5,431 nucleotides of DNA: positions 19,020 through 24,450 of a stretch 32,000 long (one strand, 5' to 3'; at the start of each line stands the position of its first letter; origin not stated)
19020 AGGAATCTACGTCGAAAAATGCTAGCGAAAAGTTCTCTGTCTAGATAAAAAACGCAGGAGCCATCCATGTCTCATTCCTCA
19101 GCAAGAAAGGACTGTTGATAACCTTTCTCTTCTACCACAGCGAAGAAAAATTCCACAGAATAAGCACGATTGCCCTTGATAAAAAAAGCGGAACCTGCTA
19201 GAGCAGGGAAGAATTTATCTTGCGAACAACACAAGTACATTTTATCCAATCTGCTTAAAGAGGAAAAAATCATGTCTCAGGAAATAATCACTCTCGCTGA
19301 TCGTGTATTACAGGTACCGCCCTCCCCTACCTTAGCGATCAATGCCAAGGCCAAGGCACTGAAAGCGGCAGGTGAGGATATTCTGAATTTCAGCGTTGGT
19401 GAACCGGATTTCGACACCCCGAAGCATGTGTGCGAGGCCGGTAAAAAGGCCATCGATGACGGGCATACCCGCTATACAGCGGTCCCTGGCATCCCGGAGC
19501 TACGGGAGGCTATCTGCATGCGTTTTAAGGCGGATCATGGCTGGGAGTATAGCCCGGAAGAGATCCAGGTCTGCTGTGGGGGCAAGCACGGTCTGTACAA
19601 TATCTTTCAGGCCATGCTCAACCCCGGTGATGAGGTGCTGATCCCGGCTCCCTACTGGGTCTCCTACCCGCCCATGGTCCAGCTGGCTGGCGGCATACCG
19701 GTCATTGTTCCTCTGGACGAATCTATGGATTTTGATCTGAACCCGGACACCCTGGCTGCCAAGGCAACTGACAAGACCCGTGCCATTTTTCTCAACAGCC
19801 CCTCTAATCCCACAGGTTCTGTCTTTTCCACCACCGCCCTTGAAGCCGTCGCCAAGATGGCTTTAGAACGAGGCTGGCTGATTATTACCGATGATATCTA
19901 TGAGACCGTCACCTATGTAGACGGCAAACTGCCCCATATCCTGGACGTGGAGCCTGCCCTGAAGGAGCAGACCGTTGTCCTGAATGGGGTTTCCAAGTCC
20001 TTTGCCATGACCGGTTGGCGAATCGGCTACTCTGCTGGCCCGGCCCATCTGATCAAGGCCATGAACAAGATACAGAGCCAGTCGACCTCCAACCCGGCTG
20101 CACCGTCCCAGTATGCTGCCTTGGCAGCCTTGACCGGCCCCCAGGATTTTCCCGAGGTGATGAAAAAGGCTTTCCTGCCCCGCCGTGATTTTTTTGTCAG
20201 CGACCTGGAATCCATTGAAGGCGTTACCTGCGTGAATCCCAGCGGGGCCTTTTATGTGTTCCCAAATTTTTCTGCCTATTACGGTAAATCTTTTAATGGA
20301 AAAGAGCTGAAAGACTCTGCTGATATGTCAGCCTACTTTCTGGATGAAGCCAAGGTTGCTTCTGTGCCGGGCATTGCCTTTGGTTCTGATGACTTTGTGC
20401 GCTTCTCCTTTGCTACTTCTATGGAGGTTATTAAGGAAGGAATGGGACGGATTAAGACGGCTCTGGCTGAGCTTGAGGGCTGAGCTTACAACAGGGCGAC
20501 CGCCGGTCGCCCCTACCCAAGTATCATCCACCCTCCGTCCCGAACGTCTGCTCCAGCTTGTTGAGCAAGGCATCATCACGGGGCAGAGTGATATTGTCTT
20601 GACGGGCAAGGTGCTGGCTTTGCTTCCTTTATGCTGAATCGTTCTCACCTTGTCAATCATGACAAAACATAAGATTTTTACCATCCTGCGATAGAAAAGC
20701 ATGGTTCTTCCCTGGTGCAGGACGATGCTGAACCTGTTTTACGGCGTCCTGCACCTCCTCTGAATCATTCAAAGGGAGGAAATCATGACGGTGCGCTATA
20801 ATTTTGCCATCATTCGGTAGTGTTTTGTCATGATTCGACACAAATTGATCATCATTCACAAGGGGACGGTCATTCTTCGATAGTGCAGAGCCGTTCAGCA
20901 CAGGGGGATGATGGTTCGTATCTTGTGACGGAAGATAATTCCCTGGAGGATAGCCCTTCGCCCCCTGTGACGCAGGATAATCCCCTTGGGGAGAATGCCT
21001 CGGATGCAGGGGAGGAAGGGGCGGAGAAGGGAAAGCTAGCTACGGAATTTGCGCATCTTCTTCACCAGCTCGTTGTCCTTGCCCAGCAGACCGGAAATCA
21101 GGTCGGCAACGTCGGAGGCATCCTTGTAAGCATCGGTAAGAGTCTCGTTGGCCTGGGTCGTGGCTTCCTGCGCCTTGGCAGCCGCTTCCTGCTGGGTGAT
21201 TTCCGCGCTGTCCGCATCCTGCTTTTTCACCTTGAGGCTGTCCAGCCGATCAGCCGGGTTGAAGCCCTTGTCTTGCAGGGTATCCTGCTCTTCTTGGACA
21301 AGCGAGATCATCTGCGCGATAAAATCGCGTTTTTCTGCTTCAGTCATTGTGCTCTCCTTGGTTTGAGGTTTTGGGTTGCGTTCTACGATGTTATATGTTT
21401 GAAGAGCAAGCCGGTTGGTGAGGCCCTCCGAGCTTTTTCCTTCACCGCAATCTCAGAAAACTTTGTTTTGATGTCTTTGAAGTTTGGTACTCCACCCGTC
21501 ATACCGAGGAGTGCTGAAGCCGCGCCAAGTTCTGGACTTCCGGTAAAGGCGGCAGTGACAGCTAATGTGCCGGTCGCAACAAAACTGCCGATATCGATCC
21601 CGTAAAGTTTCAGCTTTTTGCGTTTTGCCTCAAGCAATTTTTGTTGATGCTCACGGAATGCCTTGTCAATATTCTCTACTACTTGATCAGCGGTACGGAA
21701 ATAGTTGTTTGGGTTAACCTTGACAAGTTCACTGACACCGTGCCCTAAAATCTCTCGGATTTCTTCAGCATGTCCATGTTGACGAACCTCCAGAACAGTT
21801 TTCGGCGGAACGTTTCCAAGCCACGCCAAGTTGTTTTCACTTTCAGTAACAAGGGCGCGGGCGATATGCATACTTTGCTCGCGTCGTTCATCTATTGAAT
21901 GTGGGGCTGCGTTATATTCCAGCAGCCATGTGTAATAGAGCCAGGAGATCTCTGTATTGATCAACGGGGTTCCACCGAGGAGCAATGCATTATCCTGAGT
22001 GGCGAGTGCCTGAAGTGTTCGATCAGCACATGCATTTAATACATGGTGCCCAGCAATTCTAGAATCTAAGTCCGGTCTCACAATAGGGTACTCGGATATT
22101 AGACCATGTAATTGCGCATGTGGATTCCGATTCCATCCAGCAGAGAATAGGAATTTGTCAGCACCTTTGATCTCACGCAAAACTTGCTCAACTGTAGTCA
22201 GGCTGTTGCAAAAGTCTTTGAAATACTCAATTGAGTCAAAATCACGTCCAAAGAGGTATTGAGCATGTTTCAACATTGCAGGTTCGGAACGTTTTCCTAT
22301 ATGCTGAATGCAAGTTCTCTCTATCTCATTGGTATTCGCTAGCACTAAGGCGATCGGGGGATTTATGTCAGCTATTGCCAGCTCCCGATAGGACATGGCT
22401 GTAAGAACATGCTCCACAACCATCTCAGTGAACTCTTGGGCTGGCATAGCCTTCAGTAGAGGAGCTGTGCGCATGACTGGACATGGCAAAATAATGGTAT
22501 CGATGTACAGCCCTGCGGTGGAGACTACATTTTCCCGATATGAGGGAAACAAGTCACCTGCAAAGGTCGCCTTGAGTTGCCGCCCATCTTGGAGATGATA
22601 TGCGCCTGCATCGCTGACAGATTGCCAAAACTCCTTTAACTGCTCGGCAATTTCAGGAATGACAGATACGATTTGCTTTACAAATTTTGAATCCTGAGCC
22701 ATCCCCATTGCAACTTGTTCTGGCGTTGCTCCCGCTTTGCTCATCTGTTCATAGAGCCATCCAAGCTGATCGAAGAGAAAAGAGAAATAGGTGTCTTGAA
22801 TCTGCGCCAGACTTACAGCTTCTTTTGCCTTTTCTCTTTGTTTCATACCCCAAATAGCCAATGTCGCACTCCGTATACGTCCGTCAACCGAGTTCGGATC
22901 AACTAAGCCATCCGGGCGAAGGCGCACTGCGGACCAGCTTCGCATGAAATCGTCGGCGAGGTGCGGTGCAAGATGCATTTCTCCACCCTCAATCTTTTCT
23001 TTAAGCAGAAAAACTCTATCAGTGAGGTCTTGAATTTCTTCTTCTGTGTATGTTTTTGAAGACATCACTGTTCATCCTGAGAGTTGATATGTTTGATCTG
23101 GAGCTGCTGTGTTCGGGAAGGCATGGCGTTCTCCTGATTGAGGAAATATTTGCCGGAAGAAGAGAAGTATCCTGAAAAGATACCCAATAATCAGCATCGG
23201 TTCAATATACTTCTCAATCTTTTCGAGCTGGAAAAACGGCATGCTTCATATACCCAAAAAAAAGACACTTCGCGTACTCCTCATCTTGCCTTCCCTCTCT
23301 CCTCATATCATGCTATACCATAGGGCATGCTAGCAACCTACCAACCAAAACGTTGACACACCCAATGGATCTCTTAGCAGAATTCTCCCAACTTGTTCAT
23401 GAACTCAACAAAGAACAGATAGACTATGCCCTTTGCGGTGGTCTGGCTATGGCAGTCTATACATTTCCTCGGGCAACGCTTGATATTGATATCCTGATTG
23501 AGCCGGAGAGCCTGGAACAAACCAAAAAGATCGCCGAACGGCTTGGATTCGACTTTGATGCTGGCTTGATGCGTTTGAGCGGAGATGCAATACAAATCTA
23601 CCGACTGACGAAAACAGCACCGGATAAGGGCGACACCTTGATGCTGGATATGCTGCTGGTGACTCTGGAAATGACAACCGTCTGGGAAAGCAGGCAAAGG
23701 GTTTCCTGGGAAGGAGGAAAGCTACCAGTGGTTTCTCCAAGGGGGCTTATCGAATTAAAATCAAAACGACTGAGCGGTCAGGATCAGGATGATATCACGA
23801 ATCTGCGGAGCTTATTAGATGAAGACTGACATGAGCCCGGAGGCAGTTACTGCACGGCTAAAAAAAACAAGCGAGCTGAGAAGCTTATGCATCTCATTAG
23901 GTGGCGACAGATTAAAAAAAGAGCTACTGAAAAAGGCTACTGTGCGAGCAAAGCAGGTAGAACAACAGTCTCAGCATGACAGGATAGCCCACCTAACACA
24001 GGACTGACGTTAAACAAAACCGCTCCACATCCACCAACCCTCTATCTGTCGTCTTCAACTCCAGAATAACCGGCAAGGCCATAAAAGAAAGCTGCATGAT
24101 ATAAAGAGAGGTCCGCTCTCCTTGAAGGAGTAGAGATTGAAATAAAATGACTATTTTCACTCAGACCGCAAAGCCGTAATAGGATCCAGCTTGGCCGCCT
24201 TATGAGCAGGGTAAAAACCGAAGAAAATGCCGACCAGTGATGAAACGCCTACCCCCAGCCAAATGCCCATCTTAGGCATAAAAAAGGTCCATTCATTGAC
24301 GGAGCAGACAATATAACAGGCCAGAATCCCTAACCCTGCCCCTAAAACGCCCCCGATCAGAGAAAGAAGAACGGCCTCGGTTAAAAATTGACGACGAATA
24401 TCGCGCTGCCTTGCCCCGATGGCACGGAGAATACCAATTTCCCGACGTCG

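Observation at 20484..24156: Accessory-looking block of unassignable genes between an aminotransferase and an efflux operon: best candidate for an undescribed system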

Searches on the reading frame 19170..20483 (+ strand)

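Call 4: search_protein_families(library=pfam, proteins=[window:19170-20483:+], max_evalue=0.1)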
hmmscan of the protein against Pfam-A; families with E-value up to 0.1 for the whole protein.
window:19170-20483:+ (437 aa): 3 families
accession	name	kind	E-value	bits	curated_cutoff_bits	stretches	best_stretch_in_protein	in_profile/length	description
PF00155.27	Aminotran_1_2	-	2.8e-71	241.1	19.7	1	70-428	2-361/361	Aminotransferase class I and II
PF01041.23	DegT_DnrJ_EryC1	-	4.3e-05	23.3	19.8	1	149-241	60-145/360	DegT/DnrJ/EryC1/StrS aminotransferase family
PF01053.26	Cys_Met_Meta_PP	-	0.00011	21.4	27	1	142-247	80-179/381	Cys/Met metabolism PLP-dependent enzyme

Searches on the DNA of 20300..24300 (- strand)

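Call 44: search_rna_families(source=window, start=20300, end=24300, threshold=evalue, max_evalue=1)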
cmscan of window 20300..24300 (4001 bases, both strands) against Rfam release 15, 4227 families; matches with E-value up to 1: 1.
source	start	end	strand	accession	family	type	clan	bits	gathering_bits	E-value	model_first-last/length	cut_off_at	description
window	23012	23085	+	RF00273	SNORD59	Gene; snRNA; snoRNA; CD-box;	CL00065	21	45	0.86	1-73/73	no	Small nucleolar RNA SNORD59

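Call 50: search_dna_similar(query=L031:8400-10200:+, collection=ecoli_genomes, mode=near, max_rows=25)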
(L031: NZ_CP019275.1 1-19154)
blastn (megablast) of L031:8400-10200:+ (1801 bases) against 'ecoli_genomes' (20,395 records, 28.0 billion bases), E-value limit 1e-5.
Records with a match: 19; places in all: 20; records where one place covers at least 80% of the query: 19.
Genomes with a match: 17 of 5426; with a place that covers at least 80% of the query: 17. Places per genome that has any: lowest 1, median 1, highest 3. On chromosomes: 18 places; on plasmids: 2.
Best place of each record, by identity: >=99% 19.
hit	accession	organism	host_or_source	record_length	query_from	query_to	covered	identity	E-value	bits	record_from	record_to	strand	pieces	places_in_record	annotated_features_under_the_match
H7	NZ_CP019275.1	Escherichia coli strain 13P477T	pig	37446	1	1801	100%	100.0%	0e+0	3326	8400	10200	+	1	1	hypothetical protein (x2) | phage portal protein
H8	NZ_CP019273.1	Escherichia coli strain 13P477T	pig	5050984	1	1801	100%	99.8%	0e+0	3308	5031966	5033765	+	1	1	hypothetical protein | phage portal protein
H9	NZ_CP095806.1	Escherichia coli strain E371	avian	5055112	1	1801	100%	99.8%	0e+0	3308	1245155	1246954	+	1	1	hypothetical protein | phage portal protein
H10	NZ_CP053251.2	Escherichia coli strain SCU-204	Homo sapiens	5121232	1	1801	100%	99.8%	0e+0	3302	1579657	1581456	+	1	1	hypothetical protein | phage portal protein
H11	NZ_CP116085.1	Escherichia coli strain DETEC-S566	ICU staff rectal swab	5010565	1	1801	100%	99.8%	0e+0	3302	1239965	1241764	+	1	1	hypothetical protein | phage portal protein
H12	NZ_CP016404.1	Escherichia coli strain 210221272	swine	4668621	1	1801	100%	99.7%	0e+0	3297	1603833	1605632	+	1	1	hypothetical protein | phage portal protein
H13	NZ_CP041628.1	Escherichia coli strain PE15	pig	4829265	1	1801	100%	99.7%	0e+0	3297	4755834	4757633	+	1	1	hypothetical protein | phage portal protein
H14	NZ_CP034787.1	Escherichia coli strain ECCNB20-2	chicken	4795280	1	1801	100%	99.7%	0e+0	3297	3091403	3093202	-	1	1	hypothetical protein | phage portal protein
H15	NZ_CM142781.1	Escherichia coli strain GPEC1292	chicken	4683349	1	1801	100%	99.7%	0e+0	3297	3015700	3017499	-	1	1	hypothetical protein | phage portal protein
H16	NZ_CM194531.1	Escherichia coli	pressure-relief and ventilation ...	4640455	1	1801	100%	99.7%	0e+0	3291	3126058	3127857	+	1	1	hypothetical protein | phage portal protein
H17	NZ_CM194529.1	Escherichia coli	pressure-relief and ventilation ...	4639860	1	1801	100%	99.7%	0e+0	3291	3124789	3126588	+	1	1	hypothetical protein | phage portal protein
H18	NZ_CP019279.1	Escherichia coli strain 13P477T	pig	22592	1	1801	100%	99.4%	0e+0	3273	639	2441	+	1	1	hypothetical protein | phage portal protein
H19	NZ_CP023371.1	Escherichia coli strain 1283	canine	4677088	1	1801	100%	99.3%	0e+0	3258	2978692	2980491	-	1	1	hypothetical protein (x2) | phage portal protein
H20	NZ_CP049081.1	Escherichia coli strain p10A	Homo sapiens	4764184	1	1801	100%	99.3%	0e+0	3258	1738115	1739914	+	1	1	hypothetical protein | phage portal protein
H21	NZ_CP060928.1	Escherichia coli strain EC13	Homo sapiens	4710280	1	1801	100%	99.3%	0e+0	3258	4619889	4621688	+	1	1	hypothetical protein | phage portal protein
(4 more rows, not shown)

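Call 51: get_annotated_region(hit=H9, flank=7000)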
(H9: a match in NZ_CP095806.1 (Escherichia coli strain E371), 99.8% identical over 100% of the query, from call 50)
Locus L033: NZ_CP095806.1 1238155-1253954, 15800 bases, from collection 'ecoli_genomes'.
description: Escherichia coli strain E371 chromosome, complete genome
organism: Escherichia coli strain E371 (NCBI taxid 562)
replicon: chromosome; assembly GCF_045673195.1
host: avian; source: -; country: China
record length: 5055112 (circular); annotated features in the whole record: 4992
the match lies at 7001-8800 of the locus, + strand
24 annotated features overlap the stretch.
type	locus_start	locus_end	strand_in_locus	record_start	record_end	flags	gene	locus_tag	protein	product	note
CDS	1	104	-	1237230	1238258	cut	-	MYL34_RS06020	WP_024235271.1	site-specific integrase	-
CDS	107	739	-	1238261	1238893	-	-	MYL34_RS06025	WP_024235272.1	phage repressor protein CI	-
CDS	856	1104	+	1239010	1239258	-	-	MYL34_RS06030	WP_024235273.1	hypothetical protein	-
CDS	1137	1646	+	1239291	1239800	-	-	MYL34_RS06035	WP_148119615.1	phage regulatory CII family protein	-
CDS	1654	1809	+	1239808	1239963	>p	-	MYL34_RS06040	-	phage filamentation protein Fil family protein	incomplete; partial in the middle of a contig; missing C-terminus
CDS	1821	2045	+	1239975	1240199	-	-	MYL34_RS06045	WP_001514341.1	hypothetical protein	-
CDS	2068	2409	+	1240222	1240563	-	-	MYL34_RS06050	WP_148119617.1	DUF5347 domain-containing protein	-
CDS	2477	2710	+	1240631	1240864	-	-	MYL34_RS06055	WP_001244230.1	DUF2732 family protein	-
CDS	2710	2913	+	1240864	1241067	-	-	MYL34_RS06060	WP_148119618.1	TraR/DksA C4-type zinc finger protein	-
CDS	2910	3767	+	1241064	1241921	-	-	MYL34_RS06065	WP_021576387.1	DNA adenine methylase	-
CDS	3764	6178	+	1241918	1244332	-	-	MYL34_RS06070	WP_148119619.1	replication endonuclease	-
CDS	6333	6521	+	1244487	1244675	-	-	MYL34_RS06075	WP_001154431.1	hypothetical protein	-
CDS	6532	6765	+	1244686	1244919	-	-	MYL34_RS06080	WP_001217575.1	DinI-like family protein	-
CDS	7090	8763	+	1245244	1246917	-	-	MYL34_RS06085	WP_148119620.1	hypothetical protein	-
CDS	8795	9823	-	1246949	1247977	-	-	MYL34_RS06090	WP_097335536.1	phage portal protein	-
CDS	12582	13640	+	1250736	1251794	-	-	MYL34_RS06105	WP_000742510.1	phage major capsid protein, P2 family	-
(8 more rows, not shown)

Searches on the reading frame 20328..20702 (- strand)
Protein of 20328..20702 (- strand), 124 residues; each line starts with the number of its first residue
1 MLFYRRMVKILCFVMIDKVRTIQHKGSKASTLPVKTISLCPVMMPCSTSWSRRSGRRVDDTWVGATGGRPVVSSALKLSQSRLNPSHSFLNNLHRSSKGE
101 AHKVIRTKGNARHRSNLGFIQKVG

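Call 4: search_protein_families(library=pfam, proteins=[window:20328-20702:-], max_evalue=0.1)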
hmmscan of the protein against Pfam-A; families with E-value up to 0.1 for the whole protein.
window:20328-20702:- (124 aa): 0 families

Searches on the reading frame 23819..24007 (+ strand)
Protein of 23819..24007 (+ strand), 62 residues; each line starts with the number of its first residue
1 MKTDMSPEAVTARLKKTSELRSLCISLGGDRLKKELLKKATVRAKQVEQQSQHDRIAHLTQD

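Call 4: search_protein_families(library=pfam, proteins=[window:23819-24007:+], max_evalue=0.1)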
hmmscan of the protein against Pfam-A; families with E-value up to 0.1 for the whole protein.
window:23819-24007:+ (62 aa): 0 families

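Call 5: search_protein_families(library=padloc, proteins=[window:23819-24007:+], max_evalue=1)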
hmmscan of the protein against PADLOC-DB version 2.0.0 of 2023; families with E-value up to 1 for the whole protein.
window:23819-24007:+ (62 aa): 0 families

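Call 6: search_protein_families(library=ncbifam, proteins=[window:23819-24007:+], max_evalue=1)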
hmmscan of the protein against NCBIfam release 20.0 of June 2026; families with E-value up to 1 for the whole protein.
window:23819-24007:+ (62 aa): 2 families
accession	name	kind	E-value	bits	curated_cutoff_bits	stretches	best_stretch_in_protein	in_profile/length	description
TIGR02478.1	6PF1K_euk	equivalog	0.021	13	708.4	1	3-57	299-353/744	6-phosphofructokinase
TIGR02372.1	4_coum_CoA_lig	equivalog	0.052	12.2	334.7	1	4-59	307-362/386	4-coumarate--CoA ligase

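Call 21: search_protein_families(library=phrogs, proteins=[window:23819-24007:+], max_evalue=1)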
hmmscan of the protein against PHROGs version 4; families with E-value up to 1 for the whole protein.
window:23819-24007:+ (62 aa): 0 families
